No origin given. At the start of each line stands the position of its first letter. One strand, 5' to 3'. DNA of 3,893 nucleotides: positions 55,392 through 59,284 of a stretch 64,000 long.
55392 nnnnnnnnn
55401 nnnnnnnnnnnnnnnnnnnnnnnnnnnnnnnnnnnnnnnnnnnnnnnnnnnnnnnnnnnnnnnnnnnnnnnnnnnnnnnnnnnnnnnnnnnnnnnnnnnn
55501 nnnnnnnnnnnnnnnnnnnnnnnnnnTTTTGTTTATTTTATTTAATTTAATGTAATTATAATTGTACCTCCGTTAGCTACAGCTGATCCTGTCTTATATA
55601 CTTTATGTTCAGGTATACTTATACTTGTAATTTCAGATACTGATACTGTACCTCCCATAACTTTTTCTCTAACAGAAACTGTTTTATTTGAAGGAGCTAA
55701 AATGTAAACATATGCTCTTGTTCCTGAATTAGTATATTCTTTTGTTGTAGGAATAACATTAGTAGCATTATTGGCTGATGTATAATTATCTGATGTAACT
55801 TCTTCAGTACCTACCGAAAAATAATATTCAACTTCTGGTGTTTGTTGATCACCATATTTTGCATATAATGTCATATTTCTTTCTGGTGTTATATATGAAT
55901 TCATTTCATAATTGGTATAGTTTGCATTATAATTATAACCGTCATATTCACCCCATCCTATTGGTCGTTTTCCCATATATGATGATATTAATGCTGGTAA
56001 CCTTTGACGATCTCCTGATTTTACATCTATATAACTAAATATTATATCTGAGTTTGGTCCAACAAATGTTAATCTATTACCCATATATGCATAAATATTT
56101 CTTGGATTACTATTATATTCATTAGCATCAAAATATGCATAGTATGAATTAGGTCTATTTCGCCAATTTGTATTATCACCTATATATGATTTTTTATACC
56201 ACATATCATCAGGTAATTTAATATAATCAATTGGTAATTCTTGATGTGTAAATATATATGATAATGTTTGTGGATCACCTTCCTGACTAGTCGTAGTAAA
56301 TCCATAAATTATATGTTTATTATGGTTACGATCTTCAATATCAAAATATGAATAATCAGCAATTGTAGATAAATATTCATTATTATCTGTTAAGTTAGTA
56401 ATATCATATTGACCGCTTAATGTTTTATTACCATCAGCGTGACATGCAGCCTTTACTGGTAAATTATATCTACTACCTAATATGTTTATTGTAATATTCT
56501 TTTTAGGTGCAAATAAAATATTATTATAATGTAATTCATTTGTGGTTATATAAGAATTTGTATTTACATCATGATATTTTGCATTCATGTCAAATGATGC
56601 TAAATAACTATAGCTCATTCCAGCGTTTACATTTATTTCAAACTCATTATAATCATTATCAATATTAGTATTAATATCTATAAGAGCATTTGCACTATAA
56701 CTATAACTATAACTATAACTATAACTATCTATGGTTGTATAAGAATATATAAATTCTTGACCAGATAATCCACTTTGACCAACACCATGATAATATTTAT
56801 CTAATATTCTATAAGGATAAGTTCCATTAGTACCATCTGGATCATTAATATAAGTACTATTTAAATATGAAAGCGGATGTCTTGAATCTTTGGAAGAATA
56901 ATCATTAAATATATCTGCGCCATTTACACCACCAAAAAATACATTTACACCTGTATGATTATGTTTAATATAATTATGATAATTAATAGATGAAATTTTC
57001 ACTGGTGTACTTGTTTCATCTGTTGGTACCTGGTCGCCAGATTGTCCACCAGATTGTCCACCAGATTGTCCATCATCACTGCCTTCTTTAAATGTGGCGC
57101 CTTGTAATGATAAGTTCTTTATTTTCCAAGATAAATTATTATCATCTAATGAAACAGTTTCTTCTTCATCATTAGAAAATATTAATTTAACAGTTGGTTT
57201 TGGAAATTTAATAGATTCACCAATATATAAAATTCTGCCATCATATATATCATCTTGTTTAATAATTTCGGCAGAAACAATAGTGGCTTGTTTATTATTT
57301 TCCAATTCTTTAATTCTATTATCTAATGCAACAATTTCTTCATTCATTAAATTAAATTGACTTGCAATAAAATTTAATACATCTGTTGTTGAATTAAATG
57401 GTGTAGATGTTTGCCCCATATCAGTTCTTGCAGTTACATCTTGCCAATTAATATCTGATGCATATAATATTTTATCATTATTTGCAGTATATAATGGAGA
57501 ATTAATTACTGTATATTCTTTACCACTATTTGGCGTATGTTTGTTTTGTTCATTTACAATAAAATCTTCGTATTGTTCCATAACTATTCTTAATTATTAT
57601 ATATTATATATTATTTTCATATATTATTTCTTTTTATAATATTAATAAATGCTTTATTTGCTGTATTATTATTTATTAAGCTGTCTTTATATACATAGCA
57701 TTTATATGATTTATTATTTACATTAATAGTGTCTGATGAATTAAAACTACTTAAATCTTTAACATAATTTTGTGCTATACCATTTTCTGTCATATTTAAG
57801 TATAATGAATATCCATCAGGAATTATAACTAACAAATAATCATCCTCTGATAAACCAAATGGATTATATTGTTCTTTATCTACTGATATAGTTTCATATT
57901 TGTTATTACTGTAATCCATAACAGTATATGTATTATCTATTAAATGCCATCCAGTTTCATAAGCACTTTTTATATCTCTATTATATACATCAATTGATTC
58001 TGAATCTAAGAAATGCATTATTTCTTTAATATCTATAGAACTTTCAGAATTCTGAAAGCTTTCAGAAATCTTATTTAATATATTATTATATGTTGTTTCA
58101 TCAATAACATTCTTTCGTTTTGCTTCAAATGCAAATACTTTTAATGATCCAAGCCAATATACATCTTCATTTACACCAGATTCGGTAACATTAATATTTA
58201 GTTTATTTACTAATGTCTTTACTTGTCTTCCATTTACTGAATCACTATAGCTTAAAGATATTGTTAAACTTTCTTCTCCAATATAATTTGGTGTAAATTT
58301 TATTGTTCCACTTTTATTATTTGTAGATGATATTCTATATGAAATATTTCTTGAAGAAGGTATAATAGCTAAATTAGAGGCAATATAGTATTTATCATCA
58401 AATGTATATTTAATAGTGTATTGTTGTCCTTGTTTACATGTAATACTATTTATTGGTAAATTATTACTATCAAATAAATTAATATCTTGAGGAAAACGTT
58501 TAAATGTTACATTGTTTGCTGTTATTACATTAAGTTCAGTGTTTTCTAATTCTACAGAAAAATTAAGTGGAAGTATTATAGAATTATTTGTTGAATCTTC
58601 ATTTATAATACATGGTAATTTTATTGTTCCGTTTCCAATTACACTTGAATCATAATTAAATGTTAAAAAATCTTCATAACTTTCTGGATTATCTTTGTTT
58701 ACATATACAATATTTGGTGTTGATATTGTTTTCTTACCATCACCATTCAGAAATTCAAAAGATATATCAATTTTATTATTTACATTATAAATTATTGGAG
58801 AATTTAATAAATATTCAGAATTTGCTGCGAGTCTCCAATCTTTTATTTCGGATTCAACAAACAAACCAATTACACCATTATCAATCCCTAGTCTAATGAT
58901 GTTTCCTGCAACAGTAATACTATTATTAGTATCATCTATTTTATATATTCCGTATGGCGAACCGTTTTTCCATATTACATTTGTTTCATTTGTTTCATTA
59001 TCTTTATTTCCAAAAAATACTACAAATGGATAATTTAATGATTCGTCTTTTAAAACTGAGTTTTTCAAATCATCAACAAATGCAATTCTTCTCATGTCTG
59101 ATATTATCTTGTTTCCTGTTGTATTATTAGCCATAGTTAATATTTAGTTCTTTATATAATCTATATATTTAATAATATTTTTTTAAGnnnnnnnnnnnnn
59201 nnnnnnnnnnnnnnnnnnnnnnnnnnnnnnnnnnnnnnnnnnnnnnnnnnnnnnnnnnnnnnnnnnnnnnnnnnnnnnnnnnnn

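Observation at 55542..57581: In-frame simple-sequence repeats inside a putative tail-fibre-like gene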

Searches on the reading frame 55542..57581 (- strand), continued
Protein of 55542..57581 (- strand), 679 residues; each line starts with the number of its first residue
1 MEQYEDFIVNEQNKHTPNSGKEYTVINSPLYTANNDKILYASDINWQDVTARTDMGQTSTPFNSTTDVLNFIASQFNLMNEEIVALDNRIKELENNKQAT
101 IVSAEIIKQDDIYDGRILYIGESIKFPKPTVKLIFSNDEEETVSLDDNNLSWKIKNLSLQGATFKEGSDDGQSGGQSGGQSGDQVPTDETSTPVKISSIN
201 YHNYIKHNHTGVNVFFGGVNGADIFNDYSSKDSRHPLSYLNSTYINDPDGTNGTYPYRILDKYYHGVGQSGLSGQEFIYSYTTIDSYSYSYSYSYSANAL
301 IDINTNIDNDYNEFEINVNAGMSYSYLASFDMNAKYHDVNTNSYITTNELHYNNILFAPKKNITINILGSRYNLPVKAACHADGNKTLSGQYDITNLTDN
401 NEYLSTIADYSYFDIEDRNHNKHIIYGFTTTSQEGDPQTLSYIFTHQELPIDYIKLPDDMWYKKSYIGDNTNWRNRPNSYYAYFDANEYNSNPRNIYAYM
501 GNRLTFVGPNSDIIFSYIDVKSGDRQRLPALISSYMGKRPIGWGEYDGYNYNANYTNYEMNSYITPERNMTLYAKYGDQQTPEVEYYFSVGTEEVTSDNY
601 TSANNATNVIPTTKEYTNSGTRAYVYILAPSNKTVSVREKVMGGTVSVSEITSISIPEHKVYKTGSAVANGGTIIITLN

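Call 40: search_protein_families(library=phrogs, proteins=[P0013, P0030, P0053, P0063, P0089, P0111, P0101, P0065, P0008, P0007], max_evalue=0.001)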
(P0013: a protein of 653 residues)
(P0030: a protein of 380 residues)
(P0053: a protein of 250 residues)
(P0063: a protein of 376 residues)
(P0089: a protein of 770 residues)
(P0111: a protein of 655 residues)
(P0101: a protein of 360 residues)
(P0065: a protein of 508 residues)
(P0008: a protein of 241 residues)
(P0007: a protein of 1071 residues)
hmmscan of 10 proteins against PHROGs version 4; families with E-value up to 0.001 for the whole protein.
P0013 (653 aa): 3 families
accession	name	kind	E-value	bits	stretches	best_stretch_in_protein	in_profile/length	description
phrog_215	-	head and packaging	1.6e-16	61.5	2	233-338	257-355/491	structural protein with Ig domain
phrog_341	-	tail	2.9e-07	31.7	0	233-280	101-150/154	major tail protein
phrog_25657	-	unknown function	0.00083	20.3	0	498-521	6-29/54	-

P0030 (380 aa): 0 families

P0053 (250 aa): 0 families

P0063 (376 aa): 0 families

P0089 (770 aa): 7 families
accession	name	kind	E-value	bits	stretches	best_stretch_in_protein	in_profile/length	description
phrog_215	-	head and packaging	6.4e-15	56.2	1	580-707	214-340/491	structural protein with Ig domain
phrog_341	-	tail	2.2e-13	51.5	1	587-673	65-148/154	major tail protein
phrog_1280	-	other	6.4e-09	36.7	1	584-673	160-245/248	Ig domain containing protein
phrog_290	-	tail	4.4e-06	27.2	1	588-673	332-410/411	minor tail protein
phrog_10059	-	unknown function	9.3e-06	25.6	1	522-672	113-261/345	-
phrog_28902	-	tail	1.7e-05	24.2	1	620-666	403-449/709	major tail protein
phrog_885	-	tail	0.00012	22.2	1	607-682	223-295/338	major tail protein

P0111 (655 aa): 1 family
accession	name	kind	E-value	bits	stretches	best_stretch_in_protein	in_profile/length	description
phrog_932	-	unknown function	0.00055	20.6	0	309-339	10-40/49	-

P0101 (360 aa): 0 families

P0065 (508 aa): 0 families

P0008 (241 aa): 0 families

P0007 (1071 aa): 1 family
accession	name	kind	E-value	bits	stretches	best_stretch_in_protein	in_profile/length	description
phrog_4408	-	unknown function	1e-09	39.3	0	453-538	24-102/128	-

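Call 45: search_solved_structures(query=A1, max_evalue=1, show_alignments=2)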
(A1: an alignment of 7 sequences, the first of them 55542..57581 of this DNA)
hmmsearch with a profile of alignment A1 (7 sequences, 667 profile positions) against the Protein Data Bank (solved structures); distinct sequences matched with E-value up to 1: 2.
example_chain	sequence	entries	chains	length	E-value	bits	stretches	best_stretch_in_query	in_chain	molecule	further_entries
10qi_A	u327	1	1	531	0.0015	20.2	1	524-581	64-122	exo-alpha-sialidase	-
10qf_A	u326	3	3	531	0.0015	20.2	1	524-581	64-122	exo-alpha-sialidase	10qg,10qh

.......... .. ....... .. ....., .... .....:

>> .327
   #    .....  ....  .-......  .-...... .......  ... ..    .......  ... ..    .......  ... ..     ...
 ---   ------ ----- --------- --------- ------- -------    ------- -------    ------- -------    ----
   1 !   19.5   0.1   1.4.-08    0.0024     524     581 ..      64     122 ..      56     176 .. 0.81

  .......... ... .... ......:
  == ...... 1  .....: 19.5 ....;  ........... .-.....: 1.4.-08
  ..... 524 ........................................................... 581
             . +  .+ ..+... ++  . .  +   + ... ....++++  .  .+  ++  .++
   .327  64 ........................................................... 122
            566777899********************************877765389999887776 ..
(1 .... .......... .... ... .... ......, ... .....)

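Call 100: search_dna_similar(query=window:55542-57581:-, collection=phages, mode=protein, max_rows=15, max_evalue=0.001)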
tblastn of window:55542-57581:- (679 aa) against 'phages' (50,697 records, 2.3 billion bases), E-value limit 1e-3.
No match.

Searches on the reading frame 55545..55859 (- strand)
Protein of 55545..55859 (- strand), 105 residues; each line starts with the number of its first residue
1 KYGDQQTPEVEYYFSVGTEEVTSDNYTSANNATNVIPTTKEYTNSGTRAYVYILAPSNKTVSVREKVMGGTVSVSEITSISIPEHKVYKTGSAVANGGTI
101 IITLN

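Call 49: find_homologous_proteins(query=window:55545-55859:-, max_evalue=0.00001)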
Query window:55545-55859:-: 4 candidates shared short words with the query, none scored E <= 0.00001.

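Call 70: predict_structure(alignment_id=A3)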
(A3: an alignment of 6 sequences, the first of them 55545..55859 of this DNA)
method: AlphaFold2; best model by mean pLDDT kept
length: 105 residues; sequences in the alignment: 6
mean_pLDDT: 91.2   pTM: 0.82
mean pLDDT of the five models: 91.2, 90.7, 90.5, 90.4, 89.7
residues with pLDDT >= 90: 88; 70-90: 8; 50-70: 5; < 50: 4
segments of 3 or more residues with pLDDT < 50: 1-3
pLDDT, mean of each block of 10 residues (from residue 1): 54 96 97 96 94 97 89 94 96 94 96
secondary structure, 60 per line:
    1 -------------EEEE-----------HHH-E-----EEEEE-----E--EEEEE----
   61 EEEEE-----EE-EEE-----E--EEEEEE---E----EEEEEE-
elements in order: E14-17 E39-43 E52-56 E61-65 E74-76 E85-90 E99-104

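Call 76: fold_search(model_id=the predicted structure, library=viral)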
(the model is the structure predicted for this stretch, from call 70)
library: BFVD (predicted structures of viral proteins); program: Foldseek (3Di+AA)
matches with E <= 10: 892; with E <= 0.001: 1
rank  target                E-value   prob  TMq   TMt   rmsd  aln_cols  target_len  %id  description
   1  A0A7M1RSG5            6.8e-04  1.00  0.59  0.17   3.5       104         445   20  Uncharacterized protein [uncultured phage cr56_1]
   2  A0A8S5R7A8            2.7e-03  1.00  0.54  0.15   4.2       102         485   20  Tail fiber protein [virus sp. ctee23]
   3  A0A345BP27            4.2e-03  1.00  0.58  0.09   3.7        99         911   17  Uncharacterized protein [crAssphage sp. isolate ctcc615]
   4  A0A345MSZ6            4.6e-03  1.00  0.47  0.14   5.1       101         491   22  Uncharacterized protein [crAssphage sp. isolate ctbg_1]
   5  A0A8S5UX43            5.8e-03  1.00  0.56  0.20   3.9       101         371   18  Uncharacterized protein [Siphoviridae sp. ctzO58]
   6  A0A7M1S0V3            5.8e-03  1.00  0.49  0.09   6.3       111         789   18  Uncharacterized protein [uncultured phage cr127_1]
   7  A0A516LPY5            6.1e-03  1.00  0.58  0.13   4.3       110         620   15  (no name in the UniProt tables at hand)
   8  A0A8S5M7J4            6.5e-03  1.00  0.57  0.36   3.8       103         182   14  Uncharacterized protein [Siphoviridae sp. ctrgt10]
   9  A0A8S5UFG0            6.5e-03  1.00  0.54  0.23   5.5       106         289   16  Uncharacterized protein [Myoviridae sp. ctcyQ27]
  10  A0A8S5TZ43            8.5e-03  1.00  0.58  0.21   5.6       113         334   13  Uncharacterized protein [Siphoviridae sp. ctnPP24]
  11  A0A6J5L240            9.5e-03  1.00  0.57  0.12   4.5       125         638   14  Uncharacterized protein [uncultured Caudovirales phage]
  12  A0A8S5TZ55            1.1e-02  1.00  0.53  0.24   5.6       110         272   17  Uncharacterized protein [Siphoviridae sp. ctnPP24]
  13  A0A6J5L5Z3            1.2e-02  1.00  0.53  0.17   4.6       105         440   18  Uncharacterized protein [uncultured Caudovirales phage]
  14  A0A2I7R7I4            1.2e-02  1.00  0.49  0.17   6.3       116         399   12  (no name in the UniProt tables at hand)
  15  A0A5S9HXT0            1.4e-02  0.99  0.51  0.20   5.9       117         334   11  Uncharacterized protein [Tenacibaculum phage PTm5]
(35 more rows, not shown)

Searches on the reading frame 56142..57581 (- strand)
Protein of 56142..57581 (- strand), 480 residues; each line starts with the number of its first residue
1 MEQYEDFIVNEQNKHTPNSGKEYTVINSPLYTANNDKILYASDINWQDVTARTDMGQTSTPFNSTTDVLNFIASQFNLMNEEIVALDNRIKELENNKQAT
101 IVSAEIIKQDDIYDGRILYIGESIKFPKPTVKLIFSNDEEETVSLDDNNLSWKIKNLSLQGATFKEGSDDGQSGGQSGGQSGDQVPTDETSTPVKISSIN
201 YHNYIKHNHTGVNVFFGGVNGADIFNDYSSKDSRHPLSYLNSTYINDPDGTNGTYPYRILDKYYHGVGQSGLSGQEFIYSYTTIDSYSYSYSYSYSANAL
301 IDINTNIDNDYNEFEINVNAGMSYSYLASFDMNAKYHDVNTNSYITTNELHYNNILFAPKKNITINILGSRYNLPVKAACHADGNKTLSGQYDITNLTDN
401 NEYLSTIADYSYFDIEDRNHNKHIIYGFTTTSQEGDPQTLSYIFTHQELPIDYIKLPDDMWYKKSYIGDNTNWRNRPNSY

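Call 37: find_homologous_proteins(query=window:56142-57581:-)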
Query window:56142-57581:- (480 aa): 6 proteins with E <= 0.001 among 8000 candidates.
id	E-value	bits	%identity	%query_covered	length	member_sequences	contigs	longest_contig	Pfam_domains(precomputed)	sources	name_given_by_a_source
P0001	2.1e-256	869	84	100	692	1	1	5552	-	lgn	-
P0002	1.4e-233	794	79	100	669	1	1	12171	PF09479.17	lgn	-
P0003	4.6e-191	654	67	100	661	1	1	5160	-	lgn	-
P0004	6.3e-99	350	45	100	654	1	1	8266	PF09479.17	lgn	-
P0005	2.2e-84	302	44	100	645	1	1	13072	PF09479.17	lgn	-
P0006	2.2e-64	236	39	100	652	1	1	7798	PF09479.17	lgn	-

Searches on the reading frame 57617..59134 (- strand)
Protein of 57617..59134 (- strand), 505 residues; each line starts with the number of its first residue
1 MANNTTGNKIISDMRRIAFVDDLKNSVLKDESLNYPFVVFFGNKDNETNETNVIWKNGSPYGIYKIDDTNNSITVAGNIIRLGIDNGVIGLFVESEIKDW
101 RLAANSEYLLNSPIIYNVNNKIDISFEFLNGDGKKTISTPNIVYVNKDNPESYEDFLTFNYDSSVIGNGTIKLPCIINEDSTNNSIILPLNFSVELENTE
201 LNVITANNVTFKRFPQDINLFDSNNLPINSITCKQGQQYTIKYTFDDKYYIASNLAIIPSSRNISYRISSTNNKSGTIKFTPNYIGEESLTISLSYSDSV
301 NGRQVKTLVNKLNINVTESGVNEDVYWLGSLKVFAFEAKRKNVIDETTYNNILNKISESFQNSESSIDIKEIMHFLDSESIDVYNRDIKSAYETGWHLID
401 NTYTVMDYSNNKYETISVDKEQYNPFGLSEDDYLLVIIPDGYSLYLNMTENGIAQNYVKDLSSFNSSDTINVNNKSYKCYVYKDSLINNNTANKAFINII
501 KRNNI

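Call 5: search_protein_families(library=pfam, proteins=[window:57617-59134:-], max_evalue=0.1)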
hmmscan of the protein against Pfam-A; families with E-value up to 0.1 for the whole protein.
window:57617-59134:- (505 aa): 1 family
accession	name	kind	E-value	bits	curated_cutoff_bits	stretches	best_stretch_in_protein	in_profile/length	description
PF08360.16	TetR_C_5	-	0.0069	17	21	0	347-413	33-99/131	QacR-like protein, C-terminal region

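Call 6: search_protein_families(library=phrogs, proteins=[window:57617-59134:-], max_evalue=0.01)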
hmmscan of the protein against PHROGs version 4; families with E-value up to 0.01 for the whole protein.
window:57617-59134:- (505 aa): 0 families

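Call 48: search_solved_structures(query=window:57617-59134:-, max_evalue=1)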
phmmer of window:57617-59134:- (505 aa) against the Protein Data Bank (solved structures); distinct sequences matched with E-value up to 1: 0.

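Call 82: find_encoding_contigs(protein=window:57617-59134:-, flank=3000, max_places=10)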
Protein window:57617-59134:- (505 aa): 6 contigs read that carry it; 5 places shown.
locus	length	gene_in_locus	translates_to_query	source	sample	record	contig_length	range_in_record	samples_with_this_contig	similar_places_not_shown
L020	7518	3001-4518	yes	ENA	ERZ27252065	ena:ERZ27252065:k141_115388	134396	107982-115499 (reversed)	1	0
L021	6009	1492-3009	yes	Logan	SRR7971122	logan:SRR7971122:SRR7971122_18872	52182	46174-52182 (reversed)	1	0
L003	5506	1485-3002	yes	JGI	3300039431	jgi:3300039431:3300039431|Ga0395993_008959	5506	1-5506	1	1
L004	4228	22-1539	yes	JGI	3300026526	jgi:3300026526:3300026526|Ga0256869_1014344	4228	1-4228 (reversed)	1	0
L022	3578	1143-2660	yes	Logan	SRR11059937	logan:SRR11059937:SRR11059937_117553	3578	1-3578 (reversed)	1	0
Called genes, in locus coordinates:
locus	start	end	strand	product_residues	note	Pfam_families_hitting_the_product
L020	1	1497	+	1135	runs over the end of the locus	-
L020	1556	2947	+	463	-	-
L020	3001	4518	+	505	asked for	-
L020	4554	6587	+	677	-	-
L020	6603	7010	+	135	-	-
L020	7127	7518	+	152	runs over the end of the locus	-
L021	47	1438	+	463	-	-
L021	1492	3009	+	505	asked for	-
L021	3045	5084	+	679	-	-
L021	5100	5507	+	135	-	-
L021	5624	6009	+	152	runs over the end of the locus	-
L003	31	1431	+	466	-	-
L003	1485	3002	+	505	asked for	-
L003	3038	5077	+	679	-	-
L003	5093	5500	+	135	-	-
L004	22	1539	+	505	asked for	-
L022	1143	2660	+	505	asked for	-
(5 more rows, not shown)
